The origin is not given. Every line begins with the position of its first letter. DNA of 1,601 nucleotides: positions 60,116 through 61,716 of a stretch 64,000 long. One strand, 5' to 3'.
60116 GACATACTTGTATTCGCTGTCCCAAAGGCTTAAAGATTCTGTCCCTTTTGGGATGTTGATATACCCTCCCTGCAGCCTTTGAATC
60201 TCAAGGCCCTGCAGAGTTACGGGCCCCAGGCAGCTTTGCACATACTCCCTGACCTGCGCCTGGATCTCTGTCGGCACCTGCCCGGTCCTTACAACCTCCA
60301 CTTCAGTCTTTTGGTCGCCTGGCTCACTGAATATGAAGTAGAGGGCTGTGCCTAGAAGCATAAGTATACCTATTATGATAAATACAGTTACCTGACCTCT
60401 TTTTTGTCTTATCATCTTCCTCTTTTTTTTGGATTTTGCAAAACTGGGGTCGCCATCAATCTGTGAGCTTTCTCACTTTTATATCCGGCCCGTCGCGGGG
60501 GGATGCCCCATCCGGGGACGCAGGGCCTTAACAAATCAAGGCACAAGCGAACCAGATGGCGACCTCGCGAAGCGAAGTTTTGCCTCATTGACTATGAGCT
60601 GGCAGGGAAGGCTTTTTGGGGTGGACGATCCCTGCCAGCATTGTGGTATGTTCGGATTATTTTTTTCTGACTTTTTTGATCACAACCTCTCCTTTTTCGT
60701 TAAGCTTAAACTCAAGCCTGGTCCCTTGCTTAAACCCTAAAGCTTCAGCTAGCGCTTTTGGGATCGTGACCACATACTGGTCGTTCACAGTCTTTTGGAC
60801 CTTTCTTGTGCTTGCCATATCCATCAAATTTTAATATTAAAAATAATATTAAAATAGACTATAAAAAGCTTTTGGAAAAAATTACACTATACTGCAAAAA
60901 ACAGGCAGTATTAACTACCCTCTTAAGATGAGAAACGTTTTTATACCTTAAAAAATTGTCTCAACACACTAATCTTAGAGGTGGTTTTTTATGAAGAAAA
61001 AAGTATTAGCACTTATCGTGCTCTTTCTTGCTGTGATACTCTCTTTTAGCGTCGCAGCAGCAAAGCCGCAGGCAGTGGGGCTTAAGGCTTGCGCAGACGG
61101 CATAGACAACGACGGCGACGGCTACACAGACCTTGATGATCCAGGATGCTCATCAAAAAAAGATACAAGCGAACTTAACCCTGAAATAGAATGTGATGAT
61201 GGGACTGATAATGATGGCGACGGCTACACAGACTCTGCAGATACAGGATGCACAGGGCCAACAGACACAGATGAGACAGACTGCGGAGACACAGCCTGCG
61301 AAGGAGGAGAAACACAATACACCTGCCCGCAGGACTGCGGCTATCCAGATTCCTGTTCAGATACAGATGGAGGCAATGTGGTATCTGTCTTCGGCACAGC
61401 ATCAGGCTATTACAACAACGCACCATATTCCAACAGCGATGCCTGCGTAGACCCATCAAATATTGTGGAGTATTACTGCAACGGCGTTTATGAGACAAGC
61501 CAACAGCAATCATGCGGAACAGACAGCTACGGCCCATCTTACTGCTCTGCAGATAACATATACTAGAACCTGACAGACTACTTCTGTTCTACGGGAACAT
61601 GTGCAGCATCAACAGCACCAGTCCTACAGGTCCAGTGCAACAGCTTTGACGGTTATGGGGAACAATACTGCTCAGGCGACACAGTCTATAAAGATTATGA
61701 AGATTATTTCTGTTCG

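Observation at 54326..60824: AbrB-like gene, GC-rich structured element, then two large novel envelope proteins form a compact co-oriented module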

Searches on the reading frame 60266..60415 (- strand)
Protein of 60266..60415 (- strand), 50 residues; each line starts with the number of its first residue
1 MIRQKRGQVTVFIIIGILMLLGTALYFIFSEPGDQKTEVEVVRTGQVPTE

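Call 83: search_protein_families(library=pfam, proteins=[window:60266-60415:-], max_evalue=10)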
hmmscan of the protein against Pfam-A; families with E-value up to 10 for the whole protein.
seq(50 aa): 2 families
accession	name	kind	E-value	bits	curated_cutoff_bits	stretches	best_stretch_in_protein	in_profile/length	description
PF15061.11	DUF4538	-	0.096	12.9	27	1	6-32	2-28/57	Domain of unknown function (DUF4538)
PF04277.18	OAD_gamma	-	0.12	13.5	27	1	9-47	12-50/76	Oxaloacetate decarboxylase, gamma chain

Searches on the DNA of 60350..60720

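Call 6: search_rna_families(source=window, start=60350, end=60720, threshold=evalue, max_evalue=10, show_alignments=4)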
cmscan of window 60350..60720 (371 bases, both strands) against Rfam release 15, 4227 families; matches with E-value up to 10: 2.
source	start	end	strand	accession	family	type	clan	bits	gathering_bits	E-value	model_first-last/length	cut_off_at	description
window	60408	60485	-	RF01905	HOTAIR_2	Gene; lncRNA;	-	16.6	60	0.1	1-69/69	no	HOTAIR conserved region 2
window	60600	60709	+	RF00065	snoR9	Gene; snRNA; snoRNA; CD-box;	CL00132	15.8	90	0.2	1-128/128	no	Small nucleolar RNA snoR9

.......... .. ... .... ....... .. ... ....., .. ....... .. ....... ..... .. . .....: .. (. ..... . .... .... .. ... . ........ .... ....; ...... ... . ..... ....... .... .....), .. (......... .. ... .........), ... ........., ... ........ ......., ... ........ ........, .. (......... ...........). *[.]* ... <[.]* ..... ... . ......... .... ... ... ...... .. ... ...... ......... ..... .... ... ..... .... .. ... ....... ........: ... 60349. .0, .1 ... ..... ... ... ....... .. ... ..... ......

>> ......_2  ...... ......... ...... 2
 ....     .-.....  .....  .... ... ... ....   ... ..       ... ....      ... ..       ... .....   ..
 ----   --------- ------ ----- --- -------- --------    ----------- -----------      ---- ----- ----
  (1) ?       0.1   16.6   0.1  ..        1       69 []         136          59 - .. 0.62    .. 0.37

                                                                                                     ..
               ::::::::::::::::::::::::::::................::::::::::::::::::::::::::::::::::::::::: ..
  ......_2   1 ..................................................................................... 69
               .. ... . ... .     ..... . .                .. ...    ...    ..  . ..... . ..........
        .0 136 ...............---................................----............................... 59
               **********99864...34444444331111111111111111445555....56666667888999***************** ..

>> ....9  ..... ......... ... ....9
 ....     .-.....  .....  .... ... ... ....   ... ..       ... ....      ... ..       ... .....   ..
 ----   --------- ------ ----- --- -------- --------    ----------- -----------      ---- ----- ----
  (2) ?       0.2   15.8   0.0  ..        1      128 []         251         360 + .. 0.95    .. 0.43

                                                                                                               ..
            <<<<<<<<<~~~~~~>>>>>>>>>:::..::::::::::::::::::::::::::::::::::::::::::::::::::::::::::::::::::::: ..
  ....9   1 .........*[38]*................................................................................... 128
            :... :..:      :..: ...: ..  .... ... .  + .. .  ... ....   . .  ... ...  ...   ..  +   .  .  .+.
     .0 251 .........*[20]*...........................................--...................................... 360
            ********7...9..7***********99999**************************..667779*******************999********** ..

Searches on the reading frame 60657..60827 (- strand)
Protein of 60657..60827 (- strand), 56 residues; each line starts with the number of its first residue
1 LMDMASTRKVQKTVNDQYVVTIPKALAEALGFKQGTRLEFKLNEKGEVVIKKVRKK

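Call 9: search_protein_families(library=pfam, proteins=[window:60657-60827:-], max_evalue=0.1)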
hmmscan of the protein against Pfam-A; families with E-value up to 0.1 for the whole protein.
window:60657-60827:- (56 aa): 2 families
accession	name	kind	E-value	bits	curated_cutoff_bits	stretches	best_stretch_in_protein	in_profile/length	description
PF04014.23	MazE_antitoxin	-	4.1e-13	49.5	24.7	1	11-55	1-45/48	Antidote-toxin recognition MazE, bacterial antitoxin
PF15937.10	PrlF_antitoxin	-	0.00017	22.1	32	1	13-54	3-44/99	prlF antitoxin for toxin YhaV_toxin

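Call 10: search_protein_families(library=ncbifam, proteins=[window:60657-60827:-], max_evalue=0.1)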
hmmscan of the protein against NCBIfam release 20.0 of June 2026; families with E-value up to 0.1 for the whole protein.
window:60657-60827:- (56 aa): 6 families
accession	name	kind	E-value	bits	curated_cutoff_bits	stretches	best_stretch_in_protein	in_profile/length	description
TIGR01439.1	lp_hng_hel_AbrB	domain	1.1e-08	34.6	28.3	1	12-54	2-44/44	transcriptional regulator, AbrB family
NF007429.0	PRK09974.1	equivalog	2.6e-06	27.3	125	1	2-55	5-58/114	type II toxin-antitoxin system PrlF family antitoxin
TIGR02609.1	doc_partner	hypoth_equivalog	0.00066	20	55.9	1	18-55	10-46/74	putative addiction module antidote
NF050106.1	TA_MazE_antitoxin_Deino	equivalog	0.0014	18.8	65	1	20-49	3-31/65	type II toxin-antitoxin system MazE family antitoxin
TIGR02851.1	spore_V_T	equivalog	0.0049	16.7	235.9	1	12-53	7-48/180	stage V sporulation protein T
NF052488.1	TAtMazEAgrob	equivalog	0.011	15.8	130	1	17-55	13-50/87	type II toxin-antitoxin system antitoxin MazE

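Call 90: search_protein_families(library=phrogs, proteins=[window:60657-60827:-], max_evalue=0.01)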
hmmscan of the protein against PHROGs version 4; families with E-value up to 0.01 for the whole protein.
window:60657-60827:- (56 aa): 4 families
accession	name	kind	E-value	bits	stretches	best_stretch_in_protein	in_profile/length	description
phrog_661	-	unknown function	1.7e-07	31.9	1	7-53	8-54/61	-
phrog_4324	-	unknown function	1.7e-05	26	1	7-55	3-49/89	-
phrog_4681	-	moron, auxiliary metabolic gene and host takeover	4.1e-05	24.4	1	10-55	6-50/87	antitoxin from a toxin-antitoxin system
phrog_23775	-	unknown function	0.00013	23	1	6-55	3-53/82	-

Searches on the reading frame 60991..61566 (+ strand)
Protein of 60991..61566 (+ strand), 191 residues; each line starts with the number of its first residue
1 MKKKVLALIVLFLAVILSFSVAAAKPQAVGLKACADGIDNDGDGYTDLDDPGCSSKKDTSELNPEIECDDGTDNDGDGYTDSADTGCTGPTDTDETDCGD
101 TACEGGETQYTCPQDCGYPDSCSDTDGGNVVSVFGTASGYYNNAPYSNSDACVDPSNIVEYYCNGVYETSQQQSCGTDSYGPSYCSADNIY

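Call 9: search_protein_families(library=pfam, proteins=[window:60991-61566:+], max_evalue=0.1)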
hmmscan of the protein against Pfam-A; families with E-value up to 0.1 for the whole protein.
window:60991-61566:+ (191 aa): 0 families

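Call 10: search_protein_families(library=ncbifam, proteins=[window:60991-61566:+], max_evalue=0.1)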
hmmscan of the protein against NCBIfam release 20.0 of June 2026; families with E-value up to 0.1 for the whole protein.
window:60991-61566:+ (191 aa): 1 family
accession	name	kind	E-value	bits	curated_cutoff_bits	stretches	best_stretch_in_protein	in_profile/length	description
NF033662.1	acid_disulf_rpt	repeat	6.1e-14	51.5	41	2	32-56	5-29/32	acidic double-disulfide repeat-containing protein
